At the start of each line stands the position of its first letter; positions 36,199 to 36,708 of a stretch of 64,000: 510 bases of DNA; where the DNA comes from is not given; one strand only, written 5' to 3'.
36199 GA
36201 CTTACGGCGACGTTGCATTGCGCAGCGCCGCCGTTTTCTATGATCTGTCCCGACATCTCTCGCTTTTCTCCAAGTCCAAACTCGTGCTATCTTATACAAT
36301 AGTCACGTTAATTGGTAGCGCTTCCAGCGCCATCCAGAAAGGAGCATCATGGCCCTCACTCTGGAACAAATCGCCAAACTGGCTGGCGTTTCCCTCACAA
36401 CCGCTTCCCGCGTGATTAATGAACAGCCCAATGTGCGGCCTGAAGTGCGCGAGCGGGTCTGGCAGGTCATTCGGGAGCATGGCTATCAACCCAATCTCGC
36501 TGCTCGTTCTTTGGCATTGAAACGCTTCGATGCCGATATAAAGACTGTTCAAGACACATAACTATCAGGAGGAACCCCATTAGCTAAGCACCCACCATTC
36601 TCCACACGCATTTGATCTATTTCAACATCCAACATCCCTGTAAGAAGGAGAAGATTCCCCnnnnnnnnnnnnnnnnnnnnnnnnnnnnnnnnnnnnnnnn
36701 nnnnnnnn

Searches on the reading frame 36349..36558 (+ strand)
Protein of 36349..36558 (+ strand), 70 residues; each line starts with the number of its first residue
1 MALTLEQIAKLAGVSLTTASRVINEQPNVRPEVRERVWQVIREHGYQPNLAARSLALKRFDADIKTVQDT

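Call 55: find_homologous_proteins(query=window:36349-36558:+, max_evalue=0.00001)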
Query window:36349-36558:+ (70 aa): 257 proteins with E <= 0.00001 among 259 candidates; the best 120 are listed.
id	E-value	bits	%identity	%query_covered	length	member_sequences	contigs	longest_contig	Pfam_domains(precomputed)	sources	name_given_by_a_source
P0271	3.3e-32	126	91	99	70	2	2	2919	PF00356.28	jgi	jgi:LacI family transcriptional regulator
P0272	2.5e-31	124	90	99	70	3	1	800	PF00356.28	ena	-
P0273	2.4e-30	120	87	100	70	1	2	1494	PF00356.28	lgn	-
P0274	9.1e-30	119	91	93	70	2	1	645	PF00356.28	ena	-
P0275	1.0e-28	115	87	97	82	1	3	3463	PF00356.28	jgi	jgi:LacI family transcriptional regulator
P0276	1.7e-28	115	84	100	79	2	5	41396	PF00356.28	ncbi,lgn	-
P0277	2.8e-28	114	92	90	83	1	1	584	PF00356.28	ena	-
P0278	3.1e-28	114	89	90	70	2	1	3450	PF00356.28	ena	-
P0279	3.6e-28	114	95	84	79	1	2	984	PF00356.28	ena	-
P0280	3.9e-28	114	85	97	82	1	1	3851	PF00356.28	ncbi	-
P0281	4.5e-28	113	92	90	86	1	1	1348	PF00356.28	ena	-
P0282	5.2e-28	113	87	97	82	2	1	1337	PF00356.28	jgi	-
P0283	5.3e-28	113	92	90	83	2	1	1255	PF00356.28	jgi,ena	jgi:LacI family transcriptional regulator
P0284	5.4e-28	113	92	90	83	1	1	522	PF00356.28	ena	-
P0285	7.1e-28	113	88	93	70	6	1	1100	PF00356.28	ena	-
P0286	1.0e-27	112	93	87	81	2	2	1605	PF00356.28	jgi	-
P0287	1.1e-27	112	84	99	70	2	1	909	PF00356.28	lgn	-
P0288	1.2e-27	112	81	99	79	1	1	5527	PF00356.28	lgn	-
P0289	1.6e-27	112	90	90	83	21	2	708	PF00356.28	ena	-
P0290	1.7e-27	112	85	97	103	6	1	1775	PF00356.28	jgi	jgi:hypothetical protein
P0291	2.9e-27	111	83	94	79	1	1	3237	PF00356.28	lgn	-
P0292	3.7e-27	110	79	100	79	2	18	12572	PF00356.28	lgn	-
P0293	4.0e-27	110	82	94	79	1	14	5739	PF00356.28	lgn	-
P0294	4.5e-27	110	84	97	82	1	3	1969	PF00356.28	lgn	-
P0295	6.1e-27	110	90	90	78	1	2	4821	PF00356.28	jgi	jgi:LacI family transcriptional regulator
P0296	6.3e-27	110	86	93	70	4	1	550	PF00356.28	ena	-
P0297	8.0e-27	109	90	90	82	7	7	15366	PF00356.28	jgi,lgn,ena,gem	-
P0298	1.0e-26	109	83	99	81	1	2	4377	PF00356.28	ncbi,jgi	jgi:LacI family transcriptional regulator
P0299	1.0e-26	109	80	100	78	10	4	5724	PF00356.28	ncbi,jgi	jgi:LacI family transcriptional regulator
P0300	1.7e-26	108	83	93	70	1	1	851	PF00356.28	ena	-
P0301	1.7e-26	108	83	93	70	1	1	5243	PF00356.28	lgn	-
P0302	1.8e-26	108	90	87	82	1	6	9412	PF00356.28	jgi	jgi:LacI family transcriptional regulator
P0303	2.0e-26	108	90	87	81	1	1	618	PF00356.28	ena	-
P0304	2.4e-26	108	81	96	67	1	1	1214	PF00356.28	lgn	-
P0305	2.8e-26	108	82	97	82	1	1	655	PF00356.28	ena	-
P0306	2.9e-26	108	84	97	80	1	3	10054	PF00356.28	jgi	jgi:LacI family transcriptional regulator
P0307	3.1e-26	108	79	100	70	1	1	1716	PF00356.28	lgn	-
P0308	4.9e-26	107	89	87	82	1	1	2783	PF00356.28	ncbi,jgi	jgi:LacI family transcriptional regulator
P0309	5.0e-26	107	84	87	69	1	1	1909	PF00356.28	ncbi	-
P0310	6.3e-26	107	78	99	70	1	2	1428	PF00356.28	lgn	-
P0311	6.4e-26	107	81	97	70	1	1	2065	PF00356.28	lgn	-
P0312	6.7e-26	106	82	93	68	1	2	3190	PF00356.28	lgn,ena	-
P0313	8.3e-26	106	80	93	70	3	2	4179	PF00356.28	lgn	-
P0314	8.6e-26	106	77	99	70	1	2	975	PF00356.28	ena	-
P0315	8.7e-26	106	78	99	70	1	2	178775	PF00356.28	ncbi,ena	-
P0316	1.2e-25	106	85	87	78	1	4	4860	PF00356.28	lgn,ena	-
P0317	1.3e-25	106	83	93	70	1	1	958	PF00356.28,PF01381.29,PF13560.13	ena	-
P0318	1.4e-25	105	84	90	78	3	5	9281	PF00356.28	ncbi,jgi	jgi:LacI family transcriptional regulator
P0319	1.8e-25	105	84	90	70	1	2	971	PF00356.28,PF01381.29,PF13560.13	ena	-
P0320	2.1e-25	105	84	90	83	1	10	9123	PF00356.28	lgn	-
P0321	3.9e-25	104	74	100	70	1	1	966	PF00356.28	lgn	-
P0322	4.1e-25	104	86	90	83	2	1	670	PF00356.28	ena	-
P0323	9.3e-25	103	82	93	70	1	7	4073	PF00356.28,PF01381.29,PF13560.13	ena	-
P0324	1.3e-24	102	83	90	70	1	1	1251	PF00356.28,PF01381.29,PF13560.13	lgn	-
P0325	1.5e-24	102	84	90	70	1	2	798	PF00356.28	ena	-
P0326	1.6e-24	102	85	87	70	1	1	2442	PF00356.28,PF01381.29,PF13560.13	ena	-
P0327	1.8e-24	102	86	84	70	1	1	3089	PF00356.28,PF01381.29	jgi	jgi:LacI family transcriptional regulator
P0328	3.6e-24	101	86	84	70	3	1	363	PF00356.28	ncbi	-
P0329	4.8e-24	101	81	90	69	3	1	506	PF00356.28,PF01381.29,PF13560.13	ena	-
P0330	9.0e-24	100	79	90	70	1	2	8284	PF00356.28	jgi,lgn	jgi:LacI family transcriptional regulator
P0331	1.9e-23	99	84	87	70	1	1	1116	PF00356.28,PF01381.29,PF13560.13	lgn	-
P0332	1.9e-23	99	85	84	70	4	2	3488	PF00356.28,PF01381.29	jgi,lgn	jgi:LacI family transcriptional regulator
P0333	2.9e-23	98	86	70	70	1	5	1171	PF00356.28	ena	-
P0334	3.8e-23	98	84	87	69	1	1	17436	PF00356.28,PF01381.29,PF13560.13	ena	-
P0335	7.1e-23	97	82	87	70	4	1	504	PF00356.28,PF01381.29,PF13560.13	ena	-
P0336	9.3e-23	97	74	99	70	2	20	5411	PF00356.28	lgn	-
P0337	1.2e-22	96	80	87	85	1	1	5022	PF00356.28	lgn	-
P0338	1.6e-22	96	90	73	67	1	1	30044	PF00356.28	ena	-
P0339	1.8e-22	96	70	96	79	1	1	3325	PF00356.28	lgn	-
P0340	2.0e-22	96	85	84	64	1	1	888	PF00356.28,PF20432.5,PF01381.29,PF13560.13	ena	-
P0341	2.0e-22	96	75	90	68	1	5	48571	PF00356.28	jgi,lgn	-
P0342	3.8e-22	95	70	100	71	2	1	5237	PF00356.28,PF01381.29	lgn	-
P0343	4.1e-22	95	76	89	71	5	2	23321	PF00356.28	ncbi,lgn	-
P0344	5.4e-22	94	75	87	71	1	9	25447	PF00356.28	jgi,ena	jgi:LacI family transcriptional regulator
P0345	6.3e-22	94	74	89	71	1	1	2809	PF00356.28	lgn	-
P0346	7.3e-22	94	77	91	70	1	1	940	PF00356.28,PF01381.29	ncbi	-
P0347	8.1e-22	94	94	73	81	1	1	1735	PF00356.28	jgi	jgi:DNA-binding LacI/PurR family transcriptional regulator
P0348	9.7e-22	93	80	84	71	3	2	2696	PF00356.28,PF13560.13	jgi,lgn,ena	-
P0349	9.8e-22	93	73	89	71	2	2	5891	PF00356.28,PF13560.13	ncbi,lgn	-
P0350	1.1e-21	93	78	84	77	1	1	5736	PF00356.28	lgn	-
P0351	1.1e-21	93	79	83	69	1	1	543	PF00356.28,PF20432.5,PF01381.29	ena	-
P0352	1.2e-21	93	78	84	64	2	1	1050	PF00356.28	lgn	-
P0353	1.4e-21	93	74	89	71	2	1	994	PF00356.28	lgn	-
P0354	1.5e-21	93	75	86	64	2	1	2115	PF00356.28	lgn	-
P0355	1.7e-21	93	75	87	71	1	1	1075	PF00356.28,PF01381.29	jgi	jgi:LacI family transcriptional regulator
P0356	1.7e-21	93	75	87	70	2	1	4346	PF00356.28,PF01381.29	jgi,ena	jgi:LacI family transcriptional regulator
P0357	1.8e-21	93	70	99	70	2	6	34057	PF00356.28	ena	-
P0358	1.9e-21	92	76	90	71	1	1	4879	PF00356.28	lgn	-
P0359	2.0e-21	92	73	89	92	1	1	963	PF00356.28,PF01381.29,PF13560.13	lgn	-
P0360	2.2e-21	92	86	73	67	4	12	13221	PF00356.28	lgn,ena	-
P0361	2.2e-21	92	72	97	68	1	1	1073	PF00356.28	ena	-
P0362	2.3e-21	92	79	83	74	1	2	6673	PF00356.28,PF20432.5,PF01381.29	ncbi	-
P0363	2.5e-21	92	76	90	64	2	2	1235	PF00356.28,PF20432.5,PF01381.29,PF13560.13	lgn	-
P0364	2.6e-21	92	69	100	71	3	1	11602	PF00356.28,PF01381.29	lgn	-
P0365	5.3e-21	91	75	90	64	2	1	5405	PF00356.28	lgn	-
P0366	6.8e-21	91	80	84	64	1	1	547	PF00356.28,PF01381.29,PF13560.13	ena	-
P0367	6.9e-21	91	79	87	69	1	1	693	PF00356.28,PF01381.29,PF13560.13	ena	-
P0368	7.0e-21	91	82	80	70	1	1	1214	PF00356.28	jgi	jgi:LacI family transcriptional regulator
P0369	1.0e-20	90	76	84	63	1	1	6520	PF00356.28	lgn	-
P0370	1.1e-20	90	75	87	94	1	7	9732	PF00356.28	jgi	jgi:LacI family transcriptional regulator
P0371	1.3e-20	90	88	74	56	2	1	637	PF00356.28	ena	-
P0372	1.5e-20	90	81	84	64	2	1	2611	PF00356.28,PF01381.29,PF13560.13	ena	-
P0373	1.6e-20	90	68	94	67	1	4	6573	PF00356.28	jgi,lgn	-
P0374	1.7e-20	90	78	84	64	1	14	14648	PF00356.28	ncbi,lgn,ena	-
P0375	3.0e-20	89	71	89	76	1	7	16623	PF00356.28,PF01381.29,PF13560.13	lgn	-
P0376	3.2e-20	89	68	94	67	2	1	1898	PF00356.28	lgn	-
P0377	3.5e-20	89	75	87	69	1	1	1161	PF00356.28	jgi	jgi:LacI family transcriptional regulator, galactose operon repressor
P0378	3.8e-20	88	80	84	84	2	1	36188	PF00356.28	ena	-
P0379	5.1e-20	88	71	89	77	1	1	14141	PF00356.28,PF01381.29,PF13560.13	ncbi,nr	ncbi:MAG: LacI family DNA-binding transcriptional regulator [Anaerolineae bacterium]|nr:LacI family 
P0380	5.3e-20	88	72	87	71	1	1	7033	PF00356.28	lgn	-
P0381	5.9e-20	88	80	84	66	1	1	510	PF00356.28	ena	-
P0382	6.7e-20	88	73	93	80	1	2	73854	PF00356.28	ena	-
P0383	7.8e-20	87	75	87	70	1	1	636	PF00356.28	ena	-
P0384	8.6e-20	87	65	94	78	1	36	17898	PF00356.28,PF01381.29,PF13560.13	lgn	-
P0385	9.7e-20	87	71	90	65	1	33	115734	PF00356.28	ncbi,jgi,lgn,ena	-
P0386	1.0e-19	87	69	89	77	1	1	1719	PF00356.28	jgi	-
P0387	1.3e-19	87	78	84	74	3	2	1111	PF00356.28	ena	-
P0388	1.3e-19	87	76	84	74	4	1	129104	PF00356.28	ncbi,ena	-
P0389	1.5e-19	87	73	90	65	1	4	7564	PF00356.28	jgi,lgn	-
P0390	1.6e-19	86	73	84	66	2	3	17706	PF00356.28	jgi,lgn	jgi:LacI family transcriptional regulator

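Call 57: find_encoding_contigs(protein=P0385, flank=7000, max_places=3)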
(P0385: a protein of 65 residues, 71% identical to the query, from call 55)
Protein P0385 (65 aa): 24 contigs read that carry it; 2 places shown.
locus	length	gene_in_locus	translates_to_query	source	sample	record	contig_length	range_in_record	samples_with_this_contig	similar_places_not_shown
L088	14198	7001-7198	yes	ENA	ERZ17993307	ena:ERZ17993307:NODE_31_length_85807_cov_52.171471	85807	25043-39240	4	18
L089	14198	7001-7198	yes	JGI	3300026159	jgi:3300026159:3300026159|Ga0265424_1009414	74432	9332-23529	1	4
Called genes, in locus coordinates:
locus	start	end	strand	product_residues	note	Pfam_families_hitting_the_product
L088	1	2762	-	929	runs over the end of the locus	PF08448:PAS_4, PF13188:PAS_8 (faint), PF08447:PAS_3 (faint), PF00989:PAS, PF08448:PAS_4 (weak), PF13426:PAS_9, PF00512:HisKA, PF02518:HATPase_c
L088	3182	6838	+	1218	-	PF00532:Peripla_BP_1, PF13407:Peripla_BP_4, PF13377:Peripla_BP_3, PF00512:HisKA, PF02518:HATPase_c, PF00072:Response_reg, PF12833:HTH_18, PF00165:HTH_AraC, +1 more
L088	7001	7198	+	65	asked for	PF00356:LacI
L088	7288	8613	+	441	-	PF01547:SBP_bac_1, PF13416:SBP_bac_8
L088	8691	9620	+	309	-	PF00528:BPD_transp_1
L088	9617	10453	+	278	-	PF00528:BPD_transp_1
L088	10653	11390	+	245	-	PF26113:GH16_XgeA, PF00722:Glyco_hydro_16, PF03935:SKN1_KRE6_Sbg1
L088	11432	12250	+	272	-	PF00722:Glyco_hydro_16, PF26113:GH16_XgeA, PF03935:SKN1_KRE6_Sbg1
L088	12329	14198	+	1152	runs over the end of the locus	-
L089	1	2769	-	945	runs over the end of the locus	PF08448:PAS_4, PF13188:PAS_8 (faint), PF08447:PAS_3 (faint), PF00989:PAS, PF08448:PAS_4 (weak), PF13426:PAS_9, PF00512:HisKA, PF02518:HATPase_c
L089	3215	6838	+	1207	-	PF00532:Peripla_BP_1, PF13407:Peripla_BP_4, PF13377:Peripla_BP_3, PF00512:HisKA, PF02518:HATPase_c, PF00072:Response_reg, PF12833:HTH_18, PF00165:HTH_AraC, +1 more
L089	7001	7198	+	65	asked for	PF00356:LacI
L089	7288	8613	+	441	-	PF01547:SBP_bac_1, PF13416:SBP_bac_8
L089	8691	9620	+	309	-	PF00528:BPD_transp_1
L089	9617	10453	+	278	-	PF00528:BPD_transp_1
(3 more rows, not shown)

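Call 58: find_encoding_contigs(protein=P0388, flank=7000, max_places=2)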
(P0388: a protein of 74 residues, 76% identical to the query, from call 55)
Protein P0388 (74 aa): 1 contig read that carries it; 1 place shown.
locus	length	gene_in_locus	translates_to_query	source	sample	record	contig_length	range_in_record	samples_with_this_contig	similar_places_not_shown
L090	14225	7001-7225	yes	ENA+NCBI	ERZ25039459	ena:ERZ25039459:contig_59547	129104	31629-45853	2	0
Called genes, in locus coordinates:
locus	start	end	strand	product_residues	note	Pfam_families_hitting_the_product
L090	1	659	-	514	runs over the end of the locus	PF13185:GAF_2, PF01590:GAF, PF13492:GAF_3 (weak), PF00989:PAS, PF08448:PAS_4, PF13426:PAS_9 (weak), PF00989:PAS, PF08448:PAS_4, +3 more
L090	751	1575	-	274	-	PF07690:MFS_1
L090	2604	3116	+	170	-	PF01208:URO-D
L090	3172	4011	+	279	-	PF00532:Peripla_BP_1, PF13407:Peripla_BP_4, PF13377:Peripla_BP_3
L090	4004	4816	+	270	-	-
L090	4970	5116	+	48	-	PF00512:HisKA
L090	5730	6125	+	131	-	-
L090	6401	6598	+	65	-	-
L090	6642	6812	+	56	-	PF12833:HTH_18, PF00165:HTH_AraC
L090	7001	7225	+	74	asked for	PF00356:LacI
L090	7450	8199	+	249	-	PF01547:SBP_bac_1, PF13416:SBP_bac_8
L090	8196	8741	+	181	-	PF13416:SBP_bac_8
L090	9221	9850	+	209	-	PF00528:BPD_transp_1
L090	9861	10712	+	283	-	PF00528:BPD_transp_1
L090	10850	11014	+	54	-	-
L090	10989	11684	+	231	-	PF00722:Glyco_hydro_16, PF26113:GH16_XgeA, PF03935:SKN1_KRE6_Sbg1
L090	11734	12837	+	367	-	PF00005:ABC_tran, PF17912:OB_MalK, PF08402:TOBE_2 (weak)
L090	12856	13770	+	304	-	PF03425:CBM_11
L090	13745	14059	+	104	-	-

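Call 65: search_protein_families(library=pfam, proteins=[window:36349-36558:+], max_evalue=0.0001)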
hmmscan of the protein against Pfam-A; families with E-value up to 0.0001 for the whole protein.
window:36349-36558:+ (70 aa): 1 family
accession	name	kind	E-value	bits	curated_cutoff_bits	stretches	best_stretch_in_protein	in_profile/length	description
PF00356.27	LacI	-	1.4e-18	66.9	27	1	4-49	1-46/46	Bacterial regulatory proteins, lacI family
